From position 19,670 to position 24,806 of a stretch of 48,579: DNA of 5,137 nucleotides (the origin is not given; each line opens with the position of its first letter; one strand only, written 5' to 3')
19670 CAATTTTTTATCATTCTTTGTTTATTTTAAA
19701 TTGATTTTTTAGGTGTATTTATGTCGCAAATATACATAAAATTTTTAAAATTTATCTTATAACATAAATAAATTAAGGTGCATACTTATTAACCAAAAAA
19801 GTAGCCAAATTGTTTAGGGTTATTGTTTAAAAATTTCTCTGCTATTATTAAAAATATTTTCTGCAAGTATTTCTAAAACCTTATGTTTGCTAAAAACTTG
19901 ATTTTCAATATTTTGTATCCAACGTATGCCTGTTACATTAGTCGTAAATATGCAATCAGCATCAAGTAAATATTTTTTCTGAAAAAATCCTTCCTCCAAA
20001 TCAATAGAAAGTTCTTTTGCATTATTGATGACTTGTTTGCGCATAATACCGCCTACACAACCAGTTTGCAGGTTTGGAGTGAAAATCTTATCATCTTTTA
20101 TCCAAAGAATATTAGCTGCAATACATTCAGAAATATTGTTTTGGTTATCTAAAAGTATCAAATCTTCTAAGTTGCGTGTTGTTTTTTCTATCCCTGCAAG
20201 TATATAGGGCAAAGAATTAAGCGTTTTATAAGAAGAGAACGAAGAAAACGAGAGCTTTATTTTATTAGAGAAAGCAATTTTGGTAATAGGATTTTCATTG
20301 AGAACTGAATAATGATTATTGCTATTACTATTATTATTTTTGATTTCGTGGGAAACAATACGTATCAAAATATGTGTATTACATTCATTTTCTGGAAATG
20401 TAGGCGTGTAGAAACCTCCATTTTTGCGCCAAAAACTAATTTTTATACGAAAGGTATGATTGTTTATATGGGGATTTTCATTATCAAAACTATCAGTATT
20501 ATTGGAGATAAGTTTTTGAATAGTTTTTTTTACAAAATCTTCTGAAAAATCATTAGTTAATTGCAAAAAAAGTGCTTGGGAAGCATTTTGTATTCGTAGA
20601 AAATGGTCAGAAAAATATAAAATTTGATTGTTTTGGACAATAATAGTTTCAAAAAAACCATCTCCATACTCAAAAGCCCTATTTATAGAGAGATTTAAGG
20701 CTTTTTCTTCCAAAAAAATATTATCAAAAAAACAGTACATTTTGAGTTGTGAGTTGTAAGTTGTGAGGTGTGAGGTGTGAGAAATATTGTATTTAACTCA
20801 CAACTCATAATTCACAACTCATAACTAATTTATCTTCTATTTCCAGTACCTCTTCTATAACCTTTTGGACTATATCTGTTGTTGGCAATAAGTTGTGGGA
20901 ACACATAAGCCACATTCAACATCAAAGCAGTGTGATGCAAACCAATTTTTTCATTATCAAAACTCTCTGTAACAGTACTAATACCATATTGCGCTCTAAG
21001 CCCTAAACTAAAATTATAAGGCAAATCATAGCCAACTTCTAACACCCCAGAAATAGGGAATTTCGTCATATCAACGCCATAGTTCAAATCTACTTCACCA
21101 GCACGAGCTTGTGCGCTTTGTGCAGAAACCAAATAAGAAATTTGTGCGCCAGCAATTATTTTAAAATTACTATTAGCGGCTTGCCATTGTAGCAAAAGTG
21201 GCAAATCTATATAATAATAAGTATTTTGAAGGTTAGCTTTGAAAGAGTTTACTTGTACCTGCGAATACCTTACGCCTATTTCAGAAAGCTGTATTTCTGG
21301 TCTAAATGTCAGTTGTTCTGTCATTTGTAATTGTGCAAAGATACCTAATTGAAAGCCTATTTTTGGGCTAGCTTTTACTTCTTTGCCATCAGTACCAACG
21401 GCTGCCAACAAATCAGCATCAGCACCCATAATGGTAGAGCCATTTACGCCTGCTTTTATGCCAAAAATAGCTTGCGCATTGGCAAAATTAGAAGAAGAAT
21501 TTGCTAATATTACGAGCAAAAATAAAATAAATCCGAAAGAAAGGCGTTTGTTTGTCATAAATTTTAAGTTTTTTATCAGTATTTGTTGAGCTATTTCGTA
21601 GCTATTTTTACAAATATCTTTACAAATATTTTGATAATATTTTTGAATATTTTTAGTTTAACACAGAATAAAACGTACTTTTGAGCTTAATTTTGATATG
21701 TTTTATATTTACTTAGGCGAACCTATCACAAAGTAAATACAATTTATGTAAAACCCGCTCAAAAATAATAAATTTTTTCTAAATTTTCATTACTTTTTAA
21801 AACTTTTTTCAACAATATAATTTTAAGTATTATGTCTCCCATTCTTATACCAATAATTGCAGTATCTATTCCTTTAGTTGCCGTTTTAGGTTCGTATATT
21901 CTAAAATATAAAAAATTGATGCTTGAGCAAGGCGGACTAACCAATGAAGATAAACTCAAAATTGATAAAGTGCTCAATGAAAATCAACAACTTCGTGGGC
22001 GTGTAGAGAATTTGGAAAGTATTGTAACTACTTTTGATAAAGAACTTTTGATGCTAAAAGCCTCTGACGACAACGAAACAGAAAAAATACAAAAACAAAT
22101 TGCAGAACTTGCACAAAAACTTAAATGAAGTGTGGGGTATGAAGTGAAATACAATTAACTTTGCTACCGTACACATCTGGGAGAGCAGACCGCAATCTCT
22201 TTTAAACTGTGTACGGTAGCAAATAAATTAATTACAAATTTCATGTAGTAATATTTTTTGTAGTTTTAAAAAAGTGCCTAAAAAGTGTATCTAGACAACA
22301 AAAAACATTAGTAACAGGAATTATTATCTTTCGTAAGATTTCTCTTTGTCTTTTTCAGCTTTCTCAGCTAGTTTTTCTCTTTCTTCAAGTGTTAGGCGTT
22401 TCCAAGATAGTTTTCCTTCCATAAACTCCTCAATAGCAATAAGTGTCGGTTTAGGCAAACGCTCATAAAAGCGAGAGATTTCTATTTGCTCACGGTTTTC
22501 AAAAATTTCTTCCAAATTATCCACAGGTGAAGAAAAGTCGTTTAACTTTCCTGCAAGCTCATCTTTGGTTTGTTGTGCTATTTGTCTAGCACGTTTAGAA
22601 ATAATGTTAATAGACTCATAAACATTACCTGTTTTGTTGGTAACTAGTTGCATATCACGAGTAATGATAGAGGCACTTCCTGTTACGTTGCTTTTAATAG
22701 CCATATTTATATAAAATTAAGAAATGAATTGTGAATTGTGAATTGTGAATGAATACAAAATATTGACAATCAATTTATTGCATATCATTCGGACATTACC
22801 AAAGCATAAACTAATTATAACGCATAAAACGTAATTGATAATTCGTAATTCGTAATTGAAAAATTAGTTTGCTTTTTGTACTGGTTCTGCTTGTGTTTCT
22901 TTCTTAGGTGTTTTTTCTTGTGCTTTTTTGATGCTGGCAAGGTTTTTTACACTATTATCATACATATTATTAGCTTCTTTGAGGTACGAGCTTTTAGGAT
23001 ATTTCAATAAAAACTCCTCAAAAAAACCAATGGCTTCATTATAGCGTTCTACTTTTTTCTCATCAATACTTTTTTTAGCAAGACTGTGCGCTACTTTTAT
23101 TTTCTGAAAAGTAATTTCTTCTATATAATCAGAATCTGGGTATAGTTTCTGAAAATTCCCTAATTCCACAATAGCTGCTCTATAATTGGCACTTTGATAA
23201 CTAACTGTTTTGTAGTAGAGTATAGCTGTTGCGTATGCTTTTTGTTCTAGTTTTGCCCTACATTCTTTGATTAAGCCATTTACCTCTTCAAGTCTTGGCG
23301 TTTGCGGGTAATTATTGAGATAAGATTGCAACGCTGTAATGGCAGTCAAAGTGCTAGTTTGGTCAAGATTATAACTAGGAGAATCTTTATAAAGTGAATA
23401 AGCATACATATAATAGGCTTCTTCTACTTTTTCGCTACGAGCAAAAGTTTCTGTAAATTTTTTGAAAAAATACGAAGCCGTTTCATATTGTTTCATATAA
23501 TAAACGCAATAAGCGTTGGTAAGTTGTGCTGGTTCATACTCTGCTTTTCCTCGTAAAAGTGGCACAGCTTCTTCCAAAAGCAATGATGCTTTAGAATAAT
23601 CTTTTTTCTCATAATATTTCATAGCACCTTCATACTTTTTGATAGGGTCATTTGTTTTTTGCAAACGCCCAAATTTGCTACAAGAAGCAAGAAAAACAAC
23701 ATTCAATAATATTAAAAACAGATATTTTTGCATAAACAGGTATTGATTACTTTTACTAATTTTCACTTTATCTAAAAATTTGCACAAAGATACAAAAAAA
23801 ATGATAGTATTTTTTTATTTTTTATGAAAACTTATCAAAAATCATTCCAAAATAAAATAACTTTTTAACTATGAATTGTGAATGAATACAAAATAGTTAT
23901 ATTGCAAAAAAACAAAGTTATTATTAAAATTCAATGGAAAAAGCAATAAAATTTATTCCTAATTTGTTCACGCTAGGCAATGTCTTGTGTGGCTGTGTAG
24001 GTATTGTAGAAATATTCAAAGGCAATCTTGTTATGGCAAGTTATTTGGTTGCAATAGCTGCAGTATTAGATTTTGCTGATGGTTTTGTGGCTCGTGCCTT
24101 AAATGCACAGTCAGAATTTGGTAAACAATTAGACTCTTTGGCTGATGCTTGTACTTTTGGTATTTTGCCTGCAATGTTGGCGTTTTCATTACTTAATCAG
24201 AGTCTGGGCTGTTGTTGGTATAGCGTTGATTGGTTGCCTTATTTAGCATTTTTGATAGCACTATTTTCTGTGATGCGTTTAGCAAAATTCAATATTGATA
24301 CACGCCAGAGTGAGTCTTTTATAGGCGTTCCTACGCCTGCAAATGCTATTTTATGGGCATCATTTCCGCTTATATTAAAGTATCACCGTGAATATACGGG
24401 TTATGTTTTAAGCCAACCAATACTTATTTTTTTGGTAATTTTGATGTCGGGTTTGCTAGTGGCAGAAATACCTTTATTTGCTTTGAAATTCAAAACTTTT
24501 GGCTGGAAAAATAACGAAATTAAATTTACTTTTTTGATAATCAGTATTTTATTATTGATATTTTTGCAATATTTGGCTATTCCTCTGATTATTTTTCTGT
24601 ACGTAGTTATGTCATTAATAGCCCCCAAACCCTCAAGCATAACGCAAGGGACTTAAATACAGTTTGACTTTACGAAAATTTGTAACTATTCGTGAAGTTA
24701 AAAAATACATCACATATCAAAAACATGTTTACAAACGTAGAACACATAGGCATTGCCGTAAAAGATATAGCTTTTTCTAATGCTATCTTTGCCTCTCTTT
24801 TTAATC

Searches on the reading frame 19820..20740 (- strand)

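Call 31: search_protein_families(library=pfam, proteins=[window:19820-20740:-], max_evalue=0.001)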
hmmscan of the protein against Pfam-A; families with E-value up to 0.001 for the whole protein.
window:19820-20740:- (306 aa): 1 family
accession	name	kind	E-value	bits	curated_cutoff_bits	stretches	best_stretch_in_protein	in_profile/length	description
PF01063.24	Aminotran_4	-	2.5e-40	139.1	28.5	1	28-275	1-220/223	Amino-transferase class IV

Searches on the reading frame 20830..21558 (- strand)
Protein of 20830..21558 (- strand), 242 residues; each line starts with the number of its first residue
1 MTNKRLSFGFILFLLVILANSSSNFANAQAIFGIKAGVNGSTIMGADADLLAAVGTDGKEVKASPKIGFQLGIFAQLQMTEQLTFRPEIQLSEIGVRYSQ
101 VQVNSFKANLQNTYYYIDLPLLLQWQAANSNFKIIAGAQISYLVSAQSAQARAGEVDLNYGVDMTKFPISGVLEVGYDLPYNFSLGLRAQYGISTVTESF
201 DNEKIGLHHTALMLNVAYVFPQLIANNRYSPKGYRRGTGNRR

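Call 31: search_protein_families(library=pfam, proteins=[window:20830-21558:-], max_evalue=0.001)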
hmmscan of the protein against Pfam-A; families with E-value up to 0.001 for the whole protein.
window:20830-21558:- (242 aa): 2 families
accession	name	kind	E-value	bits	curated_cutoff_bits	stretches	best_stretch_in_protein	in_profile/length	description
PF13568.12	OMP_b-brl_2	-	1.5e-15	58.1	27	1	31-196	10-173/175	Outer membrane protein beta-barrel domain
PF13505.12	OMP_b-brl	-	1.8e-09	38.4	28.7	1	13-220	2-175/175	Outer membrane protein beta-barrel domain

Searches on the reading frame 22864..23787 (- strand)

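Call 31: search_protein_families(library=pfam, proteins=[window:22864-23787:-], max_evalue=0.001)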
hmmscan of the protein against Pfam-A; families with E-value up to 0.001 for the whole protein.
window:22864-23787:- (307 aa): 2 families
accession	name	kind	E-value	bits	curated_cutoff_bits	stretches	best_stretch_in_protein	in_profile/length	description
PF13525.12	YfiO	-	2.7e-18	66.9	25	2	49-207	6-167/203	Outer membrane lipoprotein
PF13174.12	TPR_6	-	1.5e-05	25.8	26.3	0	123-163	1-33/33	Tetratricopeptide repeat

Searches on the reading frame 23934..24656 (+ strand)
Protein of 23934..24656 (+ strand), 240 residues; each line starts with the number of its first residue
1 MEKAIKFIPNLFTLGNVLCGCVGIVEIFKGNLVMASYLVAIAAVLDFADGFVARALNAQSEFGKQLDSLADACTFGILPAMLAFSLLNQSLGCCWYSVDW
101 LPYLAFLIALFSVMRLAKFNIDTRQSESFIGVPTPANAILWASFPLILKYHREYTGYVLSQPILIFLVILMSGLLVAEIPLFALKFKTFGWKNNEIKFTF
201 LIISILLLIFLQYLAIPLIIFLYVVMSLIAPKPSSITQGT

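Call 31: search_protein_families(library=pfam, proteins=[window:23934-24656:+], max_evalue=0.001)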
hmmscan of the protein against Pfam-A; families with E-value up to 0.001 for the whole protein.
window:23934-24656:+ (240 aa): 1 family
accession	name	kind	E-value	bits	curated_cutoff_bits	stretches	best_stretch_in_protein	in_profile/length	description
PF01066.26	CDP-OH_P_transf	-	4.8e-21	76.2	22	1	8-160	3-138/152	CDP-alcohol phosphatidyltransferase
